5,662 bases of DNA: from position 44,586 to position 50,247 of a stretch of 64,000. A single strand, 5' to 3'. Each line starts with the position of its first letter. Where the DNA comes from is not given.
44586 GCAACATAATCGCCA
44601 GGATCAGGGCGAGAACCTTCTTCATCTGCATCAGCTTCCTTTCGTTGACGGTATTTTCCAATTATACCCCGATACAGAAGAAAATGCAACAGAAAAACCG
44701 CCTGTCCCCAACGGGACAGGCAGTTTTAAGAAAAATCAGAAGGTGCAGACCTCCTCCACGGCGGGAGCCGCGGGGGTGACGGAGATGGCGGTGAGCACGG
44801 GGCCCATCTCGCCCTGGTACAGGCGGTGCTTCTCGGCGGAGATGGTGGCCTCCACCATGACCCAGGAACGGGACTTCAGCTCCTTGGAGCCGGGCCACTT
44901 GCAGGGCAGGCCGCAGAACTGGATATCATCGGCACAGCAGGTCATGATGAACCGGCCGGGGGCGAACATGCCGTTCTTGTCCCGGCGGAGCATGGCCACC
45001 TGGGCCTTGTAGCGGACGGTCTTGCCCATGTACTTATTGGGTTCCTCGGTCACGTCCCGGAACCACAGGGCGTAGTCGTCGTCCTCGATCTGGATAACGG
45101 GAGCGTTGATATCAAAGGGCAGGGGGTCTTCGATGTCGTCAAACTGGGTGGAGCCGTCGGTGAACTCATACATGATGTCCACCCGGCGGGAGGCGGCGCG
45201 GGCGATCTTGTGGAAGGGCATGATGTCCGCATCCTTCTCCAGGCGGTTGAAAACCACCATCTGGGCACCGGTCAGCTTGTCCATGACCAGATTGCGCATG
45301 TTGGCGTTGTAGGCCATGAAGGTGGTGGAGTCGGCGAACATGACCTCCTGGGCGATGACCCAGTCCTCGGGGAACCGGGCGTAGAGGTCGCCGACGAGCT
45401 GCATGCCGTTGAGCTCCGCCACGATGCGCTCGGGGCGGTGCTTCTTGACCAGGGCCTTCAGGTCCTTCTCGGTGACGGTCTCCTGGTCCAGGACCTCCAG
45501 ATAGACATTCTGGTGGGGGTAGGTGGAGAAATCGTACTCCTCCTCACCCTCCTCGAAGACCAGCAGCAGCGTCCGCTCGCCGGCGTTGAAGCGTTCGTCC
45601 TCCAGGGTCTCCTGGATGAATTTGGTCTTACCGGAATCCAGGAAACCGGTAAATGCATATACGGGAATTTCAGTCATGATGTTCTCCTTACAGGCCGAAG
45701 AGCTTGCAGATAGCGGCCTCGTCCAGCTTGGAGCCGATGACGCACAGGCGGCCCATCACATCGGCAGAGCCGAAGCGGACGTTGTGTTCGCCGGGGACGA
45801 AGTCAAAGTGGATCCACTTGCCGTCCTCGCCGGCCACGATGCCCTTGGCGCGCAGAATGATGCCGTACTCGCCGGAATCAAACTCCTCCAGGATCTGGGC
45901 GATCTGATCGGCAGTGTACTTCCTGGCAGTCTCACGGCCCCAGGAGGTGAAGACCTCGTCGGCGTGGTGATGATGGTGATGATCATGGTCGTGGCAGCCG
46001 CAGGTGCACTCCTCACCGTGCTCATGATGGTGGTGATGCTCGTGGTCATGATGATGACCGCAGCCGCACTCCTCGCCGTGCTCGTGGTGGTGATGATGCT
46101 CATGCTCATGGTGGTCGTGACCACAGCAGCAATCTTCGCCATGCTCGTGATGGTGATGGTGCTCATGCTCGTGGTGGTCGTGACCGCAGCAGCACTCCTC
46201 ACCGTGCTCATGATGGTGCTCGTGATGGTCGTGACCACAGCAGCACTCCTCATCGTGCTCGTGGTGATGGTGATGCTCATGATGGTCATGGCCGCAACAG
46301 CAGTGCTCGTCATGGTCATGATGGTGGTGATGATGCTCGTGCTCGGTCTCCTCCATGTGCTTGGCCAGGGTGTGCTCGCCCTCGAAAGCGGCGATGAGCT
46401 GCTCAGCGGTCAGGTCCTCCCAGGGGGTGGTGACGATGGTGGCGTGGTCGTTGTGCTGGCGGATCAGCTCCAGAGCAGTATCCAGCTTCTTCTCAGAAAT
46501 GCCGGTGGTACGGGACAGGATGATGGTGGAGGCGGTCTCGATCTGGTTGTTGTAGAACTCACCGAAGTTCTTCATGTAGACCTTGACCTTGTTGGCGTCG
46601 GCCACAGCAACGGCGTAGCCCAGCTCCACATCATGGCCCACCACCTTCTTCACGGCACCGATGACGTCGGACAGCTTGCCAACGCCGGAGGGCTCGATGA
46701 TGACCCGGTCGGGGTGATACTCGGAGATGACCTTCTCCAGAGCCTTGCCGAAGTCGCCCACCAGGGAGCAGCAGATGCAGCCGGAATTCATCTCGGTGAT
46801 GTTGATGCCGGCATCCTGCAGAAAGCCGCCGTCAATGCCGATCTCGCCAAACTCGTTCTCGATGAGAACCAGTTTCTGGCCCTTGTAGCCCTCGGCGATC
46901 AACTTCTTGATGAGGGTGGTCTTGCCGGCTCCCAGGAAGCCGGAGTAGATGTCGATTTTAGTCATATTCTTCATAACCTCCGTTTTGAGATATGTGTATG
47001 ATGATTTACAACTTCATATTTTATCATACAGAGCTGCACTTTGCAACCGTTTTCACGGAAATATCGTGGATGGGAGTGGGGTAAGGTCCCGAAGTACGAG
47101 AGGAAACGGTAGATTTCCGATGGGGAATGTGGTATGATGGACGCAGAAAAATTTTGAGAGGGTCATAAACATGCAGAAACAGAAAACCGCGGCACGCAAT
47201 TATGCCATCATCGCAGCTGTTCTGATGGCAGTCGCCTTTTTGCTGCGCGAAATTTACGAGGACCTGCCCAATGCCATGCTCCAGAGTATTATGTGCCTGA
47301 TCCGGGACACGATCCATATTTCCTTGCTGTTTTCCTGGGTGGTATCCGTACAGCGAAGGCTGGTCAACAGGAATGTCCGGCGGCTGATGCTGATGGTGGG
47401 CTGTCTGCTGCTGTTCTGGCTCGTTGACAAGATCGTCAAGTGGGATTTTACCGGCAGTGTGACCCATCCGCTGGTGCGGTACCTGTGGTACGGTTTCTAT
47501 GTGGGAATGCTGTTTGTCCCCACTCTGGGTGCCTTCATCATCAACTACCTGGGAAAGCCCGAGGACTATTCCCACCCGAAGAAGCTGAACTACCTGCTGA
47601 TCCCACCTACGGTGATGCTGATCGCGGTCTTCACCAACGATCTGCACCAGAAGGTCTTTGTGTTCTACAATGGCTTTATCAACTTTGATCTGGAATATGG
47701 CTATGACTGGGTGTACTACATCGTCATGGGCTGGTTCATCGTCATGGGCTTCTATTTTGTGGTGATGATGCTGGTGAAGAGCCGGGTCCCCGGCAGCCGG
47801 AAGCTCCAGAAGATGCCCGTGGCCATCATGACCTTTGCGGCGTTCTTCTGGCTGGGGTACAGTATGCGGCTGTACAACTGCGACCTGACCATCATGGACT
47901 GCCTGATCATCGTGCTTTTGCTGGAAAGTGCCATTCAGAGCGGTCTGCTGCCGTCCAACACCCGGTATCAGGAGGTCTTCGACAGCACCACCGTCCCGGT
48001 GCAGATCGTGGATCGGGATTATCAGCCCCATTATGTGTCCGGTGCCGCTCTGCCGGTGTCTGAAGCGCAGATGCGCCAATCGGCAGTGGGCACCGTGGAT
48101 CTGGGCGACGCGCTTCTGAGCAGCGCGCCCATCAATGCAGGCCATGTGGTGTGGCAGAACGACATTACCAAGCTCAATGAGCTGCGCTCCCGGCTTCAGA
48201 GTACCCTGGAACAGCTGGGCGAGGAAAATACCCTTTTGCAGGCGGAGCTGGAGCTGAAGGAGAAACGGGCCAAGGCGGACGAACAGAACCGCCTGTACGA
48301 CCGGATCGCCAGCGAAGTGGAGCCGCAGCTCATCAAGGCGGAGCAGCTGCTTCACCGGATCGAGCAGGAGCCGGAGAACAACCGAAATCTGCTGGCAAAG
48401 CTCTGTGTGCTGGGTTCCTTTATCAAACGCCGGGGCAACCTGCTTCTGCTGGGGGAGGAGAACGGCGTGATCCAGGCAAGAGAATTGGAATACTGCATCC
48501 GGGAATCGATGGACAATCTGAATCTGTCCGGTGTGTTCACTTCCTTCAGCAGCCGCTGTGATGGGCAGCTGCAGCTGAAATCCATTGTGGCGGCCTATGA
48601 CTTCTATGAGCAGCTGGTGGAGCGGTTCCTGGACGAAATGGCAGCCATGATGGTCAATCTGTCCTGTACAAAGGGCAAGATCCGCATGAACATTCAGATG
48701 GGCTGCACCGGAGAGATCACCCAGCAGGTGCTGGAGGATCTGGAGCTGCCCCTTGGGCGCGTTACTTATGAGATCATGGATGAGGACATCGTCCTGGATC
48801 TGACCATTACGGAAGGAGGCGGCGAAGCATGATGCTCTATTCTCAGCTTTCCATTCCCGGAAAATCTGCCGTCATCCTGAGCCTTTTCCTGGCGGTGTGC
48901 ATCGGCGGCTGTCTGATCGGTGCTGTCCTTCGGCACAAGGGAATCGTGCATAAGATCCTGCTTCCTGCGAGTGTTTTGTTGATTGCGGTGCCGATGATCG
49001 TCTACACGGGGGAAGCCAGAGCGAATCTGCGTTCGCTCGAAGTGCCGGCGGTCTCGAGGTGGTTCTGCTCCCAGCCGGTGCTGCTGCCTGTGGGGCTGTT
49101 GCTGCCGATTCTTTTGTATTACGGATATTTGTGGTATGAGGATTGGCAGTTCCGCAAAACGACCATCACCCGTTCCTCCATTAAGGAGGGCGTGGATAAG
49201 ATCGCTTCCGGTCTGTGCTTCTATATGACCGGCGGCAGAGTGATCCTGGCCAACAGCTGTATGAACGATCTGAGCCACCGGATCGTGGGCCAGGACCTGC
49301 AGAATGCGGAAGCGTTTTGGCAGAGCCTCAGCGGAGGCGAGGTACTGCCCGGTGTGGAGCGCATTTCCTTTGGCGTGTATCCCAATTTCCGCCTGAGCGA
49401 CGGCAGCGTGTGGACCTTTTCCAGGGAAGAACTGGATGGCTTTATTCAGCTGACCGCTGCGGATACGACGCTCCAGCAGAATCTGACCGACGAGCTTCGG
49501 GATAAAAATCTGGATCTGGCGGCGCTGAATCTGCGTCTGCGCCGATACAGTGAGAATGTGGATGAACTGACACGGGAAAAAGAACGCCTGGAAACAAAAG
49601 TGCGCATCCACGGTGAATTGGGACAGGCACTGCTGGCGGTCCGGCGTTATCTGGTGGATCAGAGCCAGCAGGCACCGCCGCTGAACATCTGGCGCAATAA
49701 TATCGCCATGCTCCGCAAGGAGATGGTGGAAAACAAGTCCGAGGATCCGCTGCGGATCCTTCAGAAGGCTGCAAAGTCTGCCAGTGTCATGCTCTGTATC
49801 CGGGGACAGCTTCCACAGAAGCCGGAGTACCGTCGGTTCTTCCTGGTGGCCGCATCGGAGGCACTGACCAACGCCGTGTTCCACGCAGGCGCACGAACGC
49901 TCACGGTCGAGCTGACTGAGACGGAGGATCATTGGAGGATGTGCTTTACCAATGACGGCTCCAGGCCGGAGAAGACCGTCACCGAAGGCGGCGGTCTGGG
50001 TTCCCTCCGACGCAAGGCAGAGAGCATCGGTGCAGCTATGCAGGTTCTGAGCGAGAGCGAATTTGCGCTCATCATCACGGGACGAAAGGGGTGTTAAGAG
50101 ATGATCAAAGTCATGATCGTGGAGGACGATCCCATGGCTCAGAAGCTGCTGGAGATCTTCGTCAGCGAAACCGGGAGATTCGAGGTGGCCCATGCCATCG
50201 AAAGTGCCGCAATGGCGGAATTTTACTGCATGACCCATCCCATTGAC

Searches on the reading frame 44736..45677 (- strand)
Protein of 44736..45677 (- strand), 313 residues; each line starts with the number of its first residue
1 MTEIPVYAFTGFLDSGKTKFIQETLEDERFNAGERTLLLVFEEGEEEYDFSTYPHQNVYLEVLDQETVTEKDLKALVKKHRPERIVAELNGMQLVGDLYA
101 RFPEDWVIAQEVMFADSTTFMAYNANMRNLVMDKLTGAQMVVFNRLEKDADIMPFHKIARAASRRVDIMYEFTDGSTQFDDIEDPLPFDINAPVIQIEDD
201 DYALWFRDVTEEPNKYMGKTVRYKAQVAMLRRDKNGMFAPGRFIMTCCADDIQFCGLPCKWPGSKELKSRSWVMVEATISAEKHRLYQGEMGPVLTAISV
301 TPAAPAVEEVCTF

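Call 4: search_protein_families(library=pfam, proteins=[window:44736-45677:-], max_evalue=0.1)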
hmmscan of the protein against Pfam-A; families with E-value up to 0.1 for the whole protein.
window:44736-45677:- (313 aa): 3 families
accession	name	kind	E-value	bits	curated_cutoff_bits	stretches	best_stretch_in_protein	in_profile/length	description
PF21537.2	DUF1980_C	-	6.5e-19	68.4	25.9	1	191-303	20-131/141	DUF1980 C-terminal domain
PF02492.25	cobW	-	1.7e-05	24.9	20.7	1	5-147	1-154/180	CobW/HypB/UreG, nucleotide-binding domain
PF00266.25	Aminotran_5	-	0.037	13.4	21.5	1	110-185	62-135/371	Aminotransferase class-V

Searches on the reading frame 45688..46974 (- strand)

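Call 4: search_protein_families(library=pfam, proteins=[window:45688-46974:-], max_evalue=0.1)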
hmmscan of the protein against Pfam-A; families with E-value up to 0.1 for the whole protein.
window:45688-46974:- (428 aa): 3 families
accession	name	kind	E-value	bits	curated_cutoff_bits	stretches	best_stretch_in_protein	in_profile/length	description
PF02492.25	cobW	-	2.7e-36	125.2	20.7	1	9-181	4-179/180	CobW/HypB/UreG, nucleotide-binding domain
PF07683.19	CobW_C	-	9.7e-06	25.8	22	1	343-426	2-90/94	Cobalamin synthesis protein cobW C-terminal domain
PF15259.11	GTSE1_N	-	0.046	14.4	27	1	171-224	49-102/144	G-2 and S-phase expressed 1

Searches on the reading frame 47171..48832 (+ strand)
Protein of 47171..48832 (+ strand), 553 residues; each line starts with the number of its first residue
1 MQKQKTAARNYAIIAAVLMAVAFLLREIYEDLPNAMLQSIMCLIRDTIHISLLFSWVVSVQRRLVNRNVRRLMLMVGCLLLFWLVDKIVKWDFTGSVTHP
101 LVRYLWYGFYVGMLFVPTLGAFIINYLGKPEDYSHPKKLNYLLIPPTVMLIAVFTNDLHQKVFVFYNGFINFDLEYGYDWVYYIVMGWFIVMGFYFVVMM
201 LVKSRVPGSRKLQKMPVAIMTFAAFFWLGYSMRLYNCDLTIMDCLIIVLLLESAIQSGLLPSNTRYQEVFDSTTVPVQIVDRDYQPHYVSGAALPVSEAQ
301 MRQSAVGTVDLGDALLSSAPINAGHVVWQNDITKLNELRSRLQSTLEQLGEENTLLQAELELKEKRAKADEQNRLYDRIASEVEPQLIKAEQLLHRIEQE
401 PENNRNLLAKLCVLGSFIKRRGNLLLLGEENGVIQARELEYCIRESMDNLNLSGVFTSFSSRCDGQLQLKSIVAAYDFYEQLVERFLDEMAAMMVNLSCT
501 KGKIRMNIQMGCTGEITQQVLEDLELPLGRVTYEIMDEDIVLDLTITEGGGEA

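Call 4: search_protein_families(library=pfam, proteins=[window:47171-48832:+], max_evalue=0.1)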
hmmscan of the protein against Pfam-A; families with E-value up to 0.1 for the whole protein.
window:47171-48832:+ (553 aa): 1 family
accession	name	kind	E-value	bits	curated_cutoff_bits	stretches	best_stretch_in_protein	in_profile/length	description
PF16927.11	HisKA_7TM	-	3.1e-09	37.5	28.6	1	50-255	8-214/224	N-terminal 7TM region of histidine kinase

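Call 34: search_protein_families(library=ncbifam, proteins=[window:47171-48829:+], max_evalue=0.01)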
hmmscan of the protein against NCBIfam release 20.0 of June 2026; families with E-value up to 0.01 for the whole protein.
window:47171-48829:+ (553 aa): 0 families

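Call 35: search_protein_families(library=padloc, proteins=[window:47171-48829:+], max_evalue=0.01)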
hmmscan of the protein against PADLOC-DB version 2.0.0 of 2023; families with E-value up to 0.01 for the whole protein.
window:47171-48829:+ (553 aa): 0 families

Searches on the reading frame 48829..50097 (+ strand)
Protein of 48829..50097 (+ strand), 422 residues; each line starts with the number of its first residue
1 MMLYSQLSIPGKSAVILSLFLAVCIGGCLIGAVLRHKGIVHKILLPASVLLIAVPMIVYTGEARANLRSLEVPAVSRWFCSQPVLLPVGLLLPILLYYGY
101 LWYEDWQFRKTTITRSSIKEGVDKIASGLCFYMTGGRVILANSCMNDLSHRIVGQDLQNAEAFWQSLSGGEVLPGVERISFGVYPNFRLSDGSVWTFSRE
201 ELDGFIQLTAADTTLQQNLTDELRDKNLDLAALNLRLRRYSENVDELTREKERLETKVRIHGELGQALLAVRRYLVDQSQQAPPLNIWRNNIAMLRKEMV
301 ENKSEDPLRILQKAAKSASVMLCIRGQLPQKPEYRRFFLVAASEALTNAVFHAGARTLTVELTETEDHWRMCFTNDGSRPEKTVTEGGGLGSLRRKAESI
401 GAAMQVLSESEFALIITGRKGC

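Call 4: search_protein_families(library=pfam, proteins=[window:48829-50097:+], max_evalue=0.1)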
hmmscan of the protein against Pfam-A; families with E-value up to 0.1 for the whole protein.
window:48829-50097:+ (422 aa): 2 families
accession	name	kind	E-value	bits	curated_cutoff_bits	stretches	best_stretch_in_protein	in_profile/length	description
PF13581.12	HATPase_c_2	-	0.016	15.7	27.4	1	339-379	33-77/127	Histidine kinase-like ATPase domain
PF24319.2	DUF7491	-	0.067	13.9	30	0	219-257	26-64/90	Coiled-coil region of unknown function (DUF7491)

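Call 34: search_protein_families(library=ncbifam, proteins=[window:48829-50094:+], max_evalue=0.01)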
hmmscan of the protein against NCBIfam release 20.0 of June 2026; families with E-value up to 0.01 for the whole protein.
window:48829-50094:+ (422 aa): 2 families
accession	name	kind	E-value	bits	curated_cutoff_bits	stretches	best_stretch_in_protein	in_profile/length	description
NF052443.1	SensHisKinMctS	equivalog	0.00046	18.6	700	1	334-409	356-436/457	two-component system sensor histidine kinase MctS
NF008649.0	PRK11644.1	equivalog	0.0018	17.1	408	1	343-413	418-489/499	signal transduction histidine-protein kinase/phosphatase UhpB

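Call 35: search_protein_families(library=padloc, proteins=[window:48829-50094:+], max_evalue=0.01)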
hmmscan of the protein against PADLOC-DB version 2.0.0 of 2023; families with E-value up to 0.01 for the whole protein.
window:48829-50094:+ (422 aa): 0 families

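Call 91: search_solved_structures(query=window:48829-50094:+, max_evalue=0.01)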
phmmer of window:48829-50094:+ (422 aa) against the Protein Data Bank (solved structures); distinct sequences matched with E-value up to 0.01: 4.
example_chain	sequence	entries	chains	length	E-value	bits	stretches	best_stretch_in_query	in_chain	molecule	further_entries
3zxo_A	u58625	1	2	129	0.00064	21.8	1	342-406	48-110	REDOX SENSOR HISTIDINE KINASE RESPONSE REGULATOR DEVS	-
8sbm_A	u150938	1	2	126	0.0016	20.5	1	342-406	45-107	GAF domain-containing protein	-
3zxq_A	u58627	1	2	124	0.0054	18.8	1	343-405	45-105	HYPOXIA SENSOR HISTIDINE KINASE RESPONSE REGULATOR DOST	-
4gt8_A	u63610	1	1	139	0.0091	18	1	329-409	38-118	Sensor protein vraS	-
